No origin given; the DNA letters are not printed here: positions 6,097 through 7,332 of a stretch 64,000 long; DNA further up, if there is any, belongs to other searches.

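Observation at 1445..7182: Unusual sugar-phosphate block: candidate non-canonical salvage route for 5-deoxy/5-methylthio-pentoses (radical-SAM by-products)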

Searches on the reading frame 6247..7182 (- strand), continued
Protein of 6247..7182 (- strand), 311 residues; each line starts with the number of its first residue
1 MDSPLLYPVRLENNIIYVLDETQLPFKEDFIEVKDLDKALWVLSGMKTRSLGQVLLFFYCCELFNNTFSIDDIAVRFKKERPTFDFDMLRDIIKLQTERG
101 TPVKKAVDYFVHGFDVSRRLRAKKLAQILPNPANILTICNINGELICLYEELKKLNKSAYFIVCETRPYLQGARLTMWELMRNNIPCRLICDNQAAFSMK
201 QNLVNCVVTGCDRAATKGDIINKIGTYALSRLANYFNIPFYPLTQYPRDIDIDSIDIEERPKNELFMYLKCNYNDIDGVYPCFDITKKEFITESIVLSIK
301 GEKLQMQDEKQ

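Call 55: search_protein_families(library=ncbifam, proteins=[L013:7987-9219:+, L013:6617-7354:-, L025:9019-9816:+, L025:9986-11503:+, L025:11517-12512:+], max_evalue=0.000001)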
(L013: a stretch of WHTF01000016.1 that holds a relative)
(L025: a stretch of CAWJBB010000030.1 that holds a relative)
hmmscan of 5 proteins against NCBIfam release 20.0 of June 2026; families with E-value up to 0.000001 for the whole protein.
L013:7987-9219:+ (410 aa): 9 families
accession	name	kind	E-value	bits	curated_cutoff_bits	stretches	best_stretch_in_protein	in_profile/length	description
NF004898.0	PRK06259.1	equivalog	9.5e-43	146.5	385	1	31-390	134-464/488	fumarate reductase (CoM/CoB) subunit TfrB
NF045670.1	quin_L_LdhH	equivalog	3.2e-28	98.5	800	1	140-385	428-681/706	L-lactate dehydrogenase (quinone) large subunit LdhH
NF045663.1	diclust_near_Sec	equivalog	2.9e-22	78.6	530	1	93-399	349-628/759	pyridine nucleotide-disulfide oxidoreductase/dicluster-binding protein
NF045724.1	ferredox_TmcB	equivalog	2.4e-17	62.6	735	1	200-385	208-400/430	electron transfer complex ferredoxin TmcB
NF008369.0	PRK11168.1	equivalog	1.8e-16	60.1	278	1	179-389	169-380/401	anaerobic glycerol-3-phosphate dehydrogenase subunit C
NF045796.1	DsrK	equivalog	6.3e-15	54.7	400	1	91-373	112-397/453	sulfate reduction electron transfer complex DsrMKJOP subunit DsrK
NF045711.1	sulf_resp_HmcF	equivalog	2e-13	50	750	1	270-387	303-423/457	sulfate respiration complex iron-sulfur protein HmcF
TIGR03379.1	glycerol3P_GlpC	equivalog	1.5e-10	40.4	279.9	1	212-388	195-376/397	anaerobic glycerol-3-phosphate dehydrogenase subunit GlpC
NF008434.0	PRK11274.1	equivalog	1.7e-10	40.4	333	1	178-407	169-404/409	glycolate oxidase subunit GlcF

L013:6617-7354:- (245 aa): 10 families
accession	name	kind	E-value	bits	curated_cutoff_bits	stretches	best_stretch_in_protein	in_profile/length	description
NF000801.0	PRK00055.1-3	equivalog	6.1e-30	104.3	252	1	1-150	2-149/307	ribonuclease Z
TIGR02651.1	RNase_Z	equivalog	1.2e-29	103.3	292.95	1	2-153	1-147/302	ribonuclease Z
NF041851.1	cyc_nuc_deg_phdiest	equivalog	9.4e-24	84.2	400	1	1-220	1-220/253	cyclic nucleotide-degrading phosphodiesterase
NF041257.1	GntH_guanitoxin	equivalog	9.4e-22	77.4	333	1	1-98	13-113/374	guanitoxin biosynthesis MBL fold metallo-hydrolase GntH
NF000800.0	PRK00055.1-1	equivalog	1.1e-11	44.3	398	1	1-99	1-102/305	ribonuclease Z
NF000805.0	PRK00055.2-3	equivalog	1.3e-11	44.4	416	1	3-105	6-107/307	ribonuclease Z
NF000806.0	PRK00055.2-4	equivalog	7.3e-11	41.8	363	1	3-172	4-181/280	ribonuclease Z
NF002558.0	PRK02126.1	subfamily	2.9e-09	36.4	315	1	27-100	26-92/345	ribonuclease Z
TIGR02649.1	true_RNase_BN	exception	3.3e-09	36.2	563.7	1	29-99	32-101/304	ribonuclease BN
NF000804.0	PRK00055.2-1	equivalog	1e-07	31.4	402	0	3-91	6-93/306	ribonuclease Z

L025:9019-9816:+ (265 aa): 8 families
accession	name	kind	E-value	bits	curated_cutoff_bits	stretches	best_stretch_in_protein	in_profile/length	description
TIGR01718.1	Uridine-psphlse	equivalog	1.5e-38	132.6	280.3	1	37-263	4-242/245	uridine phosphorylase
NF008383.0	PRK11178.1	equivalog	1.2e-26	93.5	262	1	37-189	9-163/254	uridine phosphorylase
NF004489.0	PRK05819.1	subfamily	5.5e-26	91.3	230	1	42-237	11-209/236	DeoD-type purine-nucleoside phosphorylase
TIGR00107.1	deoD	equivalog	5.5e-24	85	232.25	1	40-236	5-204/232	purine-nucleoside phosphorylase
NF009914.0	PRK13374.1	subfamily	1.5e-20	73.8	338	1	45-239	14-211/235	DeoD-type purine-nucleoside phosphorylase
NF005500.0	PRK07115.1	equivalog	2.1e-18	66.5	264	1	87-237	64-215/261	AMP nucleosidase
TIGR01721.1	AMN-like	hypoth_equivalog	2e-16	59.9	307.2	1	97-237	71-213/269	AMP nucleosidase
NF004079.0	PRK05584.1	equivalog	6.8e-10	38.8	169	1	59-235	15-200/232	5'-methylthioadenosine/adenosylhomocysteine nucleosidase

L025:9986-11503:+ (505 aa): 8 families
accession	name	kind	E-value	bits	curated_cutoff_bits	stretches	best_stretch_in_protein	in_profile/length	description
NF004326.0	PRK05720.1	subfamily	1.8e-73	247.4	271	2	9-321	10-334/358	s-methyl-5-thioribose-1-phosphate isomerase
TIGR00512.1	salvage_mtnA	equivalog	3.3e-65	220.3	279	1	11-321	2-327/335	S-methyl-5-thioribose-1-phosphate isomerase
TIGR00524.1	eIF-2B_rel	subfamily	4.5e-55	186.9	185.85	1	38-321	3-295/303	S-methyl-5-thioribose-1-phosphate isomerase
NF004700.0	PRK06036.1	equivalog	6e-47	160.3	528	1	18-322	12-323/339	S-methyl-5-thioribose-1-phosphate isomerase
NF004436.0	PRK05772.1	equivalog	2.7e-46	158.5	521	1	7-321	14-343/363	S-methyl-5-thioribose-1-phosphate isomerase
TIGR00511.1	ribulose_e2b2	equivalog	8.8e-33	113.8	314.1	1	40-331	3-290/301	ribose 1,5-bisphosphate isomerase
NF006210.0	PRK08335.1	equivalog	1.6e-15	57.1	339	1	121-266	79-220/275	translation initiation factor IF-2B subunit alpha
NF004994.0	PRK06372.1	equivalog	9.9e-12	44.8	249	1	180-263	111-191/253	translation initiation factor IF-2B subunit delta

L025:11517-12512:+ (331 aa): 18 families
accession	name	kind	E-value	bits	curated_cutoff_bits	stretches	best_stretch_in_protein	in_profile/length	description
NF006413.0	PRK08660.1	equivalog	8.3e-40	136.6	203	1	6-184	4-180/184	aldolase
NF043034.1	OxoTetrPhDc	equivalog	4.5e-23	82.1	250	1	6-187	7-194/205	3-oxo-tetronate 4-phosphate decarboxylase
NF040649.1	FucA_Meth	equivalog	1.4e-22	80.5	250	1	7-180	5-175/179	L-fuculose phosphate aldolase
NF006208.0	PRK08333.1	equivalog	4.3e-22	78.7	267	1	6-182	7-184/189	aldolase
NF053831.1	RU1PAldHalo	equivalog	7.6e-18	64.7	300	1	20-176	19-177/208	ribulose-1-phosphate aldolase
NF004492.0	PRK05834.1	equivalog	1.1e-16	60.9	139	1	12-176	14-182/197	hypothetical protein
TIGR03328.1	salvage_mtnB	equivalog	3.5e-16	59.3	137.05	1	12-178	5-188/194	methylthioribulose 1-phosphate dehydratase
NF053537.1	DhpthDcsPhtC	equivalog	2.1e-14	53.5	200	1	14-182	10-194/232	3,4-dihydroxyphthalate decarboxylase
NF006672.0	PRK09220.1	equivalog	8.3e-14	51.5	226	1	8-180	15-202/209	methylthioribulose 1-phosphate dehydratase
NF005302.0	PRK06833.1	equivalog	1.8e-13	50.4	264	1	3-172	5-177/214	L-fuculose-phosphate aldolase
NF004527.0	PRK05874.1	equivalog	1.5e-12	47.5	308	1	3-177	6-185/218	L-fuculose-phosphate aldolase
NF005123.0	PRK06557.1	subfamily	7.5e-11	42.1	251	1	8-181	16-195/223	L-ribulose-5-phosphate 4-epimerase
NF005186.0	PRK06661.1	equivalog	8e-11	42.1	339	1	76-183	81-192/235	hypothetical protein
NF005984.0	PRK08087.1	subfamily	3.8e-10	39.9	264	1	20-182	22-183/215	L-fuculose-phosphate aldolase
NF005451.0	PRK07044.1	subfamily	9.1e-10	38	207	1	52-187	72-212/256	aldolase II superfamily protein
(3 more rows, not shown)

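Call 63: search_protein_families(library=pfam, proteins=[L008:2974-5625:-, L008:5597-6529:-, L008:6529-7422:-, L008:12658-14979:+, L008:14976-15854:+, L008:17025-18578:+, L006:2756-4225:+, L006:4416-5213:+, L006:5210-5626:+, L006:1312-1875:+], max_evalue=0.00001)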
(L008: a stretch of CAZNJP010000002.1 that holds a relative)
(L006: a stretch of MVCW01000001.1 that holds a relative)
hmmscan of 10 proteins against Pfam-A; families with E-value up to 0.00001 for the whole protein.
L008:2974-5625:- (883 aa): 5 families
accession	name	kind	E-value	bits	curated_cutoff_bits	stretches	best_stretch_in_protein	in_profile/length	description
PF01743.26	PolyA_pol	-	4e-26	92.3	23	1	489-616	1-126/126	Poly A polymerase head domain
PF00571.33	CBS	-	2.1e-25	89.2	24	2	384-438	1-56/57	CBS domain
PF01368.27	DHH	-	6.3e-12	46.3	28.1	1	14-156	3-124/125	DHH family, N-terminal domain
PF12627.12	PolyA_pol_RNAbd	-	1.3e-09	38.1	22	1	641-702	1-60/64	Probable RNA and SrmB- binding site of polymerase A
PF02272.25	DHHA1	-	1.3e-06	29.2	25.9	1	238-303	19-87/102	DHHA1 domain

L008:5597-6529:- (310 aa): 3 families
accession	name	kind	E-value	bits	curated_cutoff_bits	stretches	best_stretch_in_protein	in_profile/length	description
PF00589.27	Phage_integrase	-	8.4e-53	179.1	27.1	1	124-297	2-172/172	Phage integrase family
PF02899.23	Phage_int_SAM_1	-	3.7e-19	69.2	22.3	1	6-99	1-80/83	Phage integrase, N-terminal SAM-like domain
PF13495.12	Phage_int_SAM_4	-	7e-08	33.2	27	1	5-99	1-79/85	Phage integrase, N-terminal SAM-like domain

L008:6529-7422:- (297 aa): 2 families
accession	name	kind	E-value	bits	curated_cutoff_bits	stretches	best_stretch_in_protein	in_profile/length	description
PF04307.19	YdjM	-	9.3e-28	97.3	29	1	1-166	1-171/176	YdjM inner membrane protein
PF00882.24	Zn_dep_PLPC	-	1.2e-06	29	26.8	1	5-103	1-95/167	Zinc dependent phospholipase C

L008:12658-14979:+ (773 aa): 1 family
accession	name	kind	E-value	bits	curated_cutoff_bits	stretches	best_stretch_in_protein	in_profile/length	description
PF03176.21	MMPL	-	2.5e-28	99.4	20.5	2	594-763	128-302/333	MMPL family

L008:14976-15854:+ (292 aa): 2 families
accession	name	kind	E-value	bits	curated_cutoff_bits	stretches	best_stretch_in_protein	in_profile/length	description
PF17131.11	LolA_like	-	2.4e-34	119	30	1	91-289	4-184/184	Outer membrane lipoprotein-sorting protein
PF07044.18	DUF1329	-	1e-13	51.8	23.1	1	190-287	265-367/368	Protein of unknown function (DUF1329)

L008:17025-18578:+ (517 aa): 1 family
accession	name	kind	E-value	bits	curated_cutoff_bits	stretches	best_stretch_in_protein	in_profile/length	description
PF06980.17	DUF1302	-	7.7e-13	48.7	23.2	1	86-398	107-406/541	Protein of unknown function (DUF1302)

L006:2756-4225:+ (489 aa): 3 families
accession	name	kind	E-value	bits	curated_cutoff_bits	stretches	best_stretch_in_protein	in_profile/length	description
PF00263.26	Secretin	-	4.4e-49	166.8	27.5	1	314-480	4-168/169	Bacterial type II and III secretion system protein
PF03958.22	Secretin_N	-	4.8e-11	43.1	28.2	1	171-228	1-65/69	Bacterial type II/III secretion system short domain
PF07660.19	STN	-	5.2e-07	29.8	28.4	1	101-147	1-49/52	Secretin and TonB N terminus short domain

L006:4416-5213:+ (265 aa): 3 families
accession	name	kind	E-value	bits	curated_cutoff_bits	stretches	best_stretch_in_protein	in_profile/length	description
PF13401.12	AAA_22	-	3.7e-26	92.4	27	1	41-167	3-127/130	AAA domain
PF13191.12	AAA_16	-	2.6e-11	44.7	32.6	1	27-154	7-163/167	AAA ATPase domain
PF09848.15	SLFN-g3_helicase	-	7.5e-07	29.2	24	1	44-138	2-95/354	Schlafen group 3, DNA/RNA helicase domain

L006:5210-5626:+ (138 aa): 0 families

L006:1312-1875:+ (187 aa): 1 family
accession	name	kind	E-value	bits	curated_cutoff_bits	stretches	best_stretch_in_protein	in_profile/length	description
PF05137.18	PilN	-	1.6e-07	31.7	22.8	1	101-187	1-78/78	Fimbrial assembly protein (PilN)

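Call 67: find_encoding_contigs(protein=P0139, flank=10000, max_places=1)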
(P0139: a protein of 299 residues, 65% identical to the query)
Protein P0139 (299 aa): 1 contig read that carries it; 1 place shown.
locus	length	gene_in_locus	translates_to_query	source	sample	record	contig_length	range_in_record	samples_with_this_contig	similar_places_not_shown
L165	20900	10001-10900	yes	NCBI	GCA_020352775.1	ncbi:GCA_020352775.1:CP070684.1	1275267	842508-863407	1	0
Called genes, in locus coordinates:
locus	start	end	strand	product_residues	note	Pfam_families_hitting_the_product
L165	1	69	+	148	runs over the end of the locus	PF00730:HhH-GPD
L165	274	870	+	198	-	-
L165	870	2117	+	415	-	PF00109:ketoacyl-synt, PF02801:Ketoacyl-synt_C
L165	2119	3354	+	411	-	PF00109:ketoacyl-synt, PF02801:Ketoacyl-synt_C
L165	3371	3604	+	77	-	PF00550:PP-binding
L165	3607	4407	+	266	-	PF04199:Cyclase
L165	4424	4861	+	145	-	PF10604:Polyketide_cyc2, PF03364:Polyketide_cyc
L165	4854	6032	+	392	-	PF07690:MFS_1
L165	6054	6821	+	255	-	PF00106:adh_short, PF08659:KR, PF01370:Epimerase, PF03435:Sacchrp_dh_NADP (weak), PF13460:NAD_binding_10, PF13561:adh_short_C2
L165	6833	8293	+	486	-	PF02310:B12-binding, PF04055:Radical_SAM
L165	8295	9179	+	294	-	PF04909:Amidohydro_2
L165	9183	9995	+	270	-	PF01063:Aminotran_4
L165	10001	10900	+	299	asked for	PF01008:IF-2B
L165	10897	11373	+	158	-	PF01008:IF-2B (weak)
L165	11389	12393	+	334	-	PF00596:Aldolase_II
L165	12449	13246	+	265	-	PF01791:DeoC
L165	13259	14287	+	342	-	PF08240:ADH_N, PF16912:Glu_dehyd_C (weak), PF00107:ADH_zinc_N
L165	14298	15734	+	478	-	PF00171:Aldedh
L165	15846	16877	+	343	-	PF21016:RlmN_N, PF04055:Radical_SAM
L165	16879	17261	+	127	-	-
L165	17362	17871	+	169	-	PF00534:Glycos_transf_1, PF13692:Glyco_trans_1_4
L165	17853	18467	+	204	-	PF01121:CoaE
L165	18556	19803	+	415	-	PF07498:Rho_N, PF07497:Rho_RNA_bind, PF00006:ATP-synt_ab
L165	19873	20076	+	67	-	PF01197:Ribosomal_L31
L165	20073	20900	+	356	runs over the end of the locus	PF03462:PCRF, PF00472:RF-1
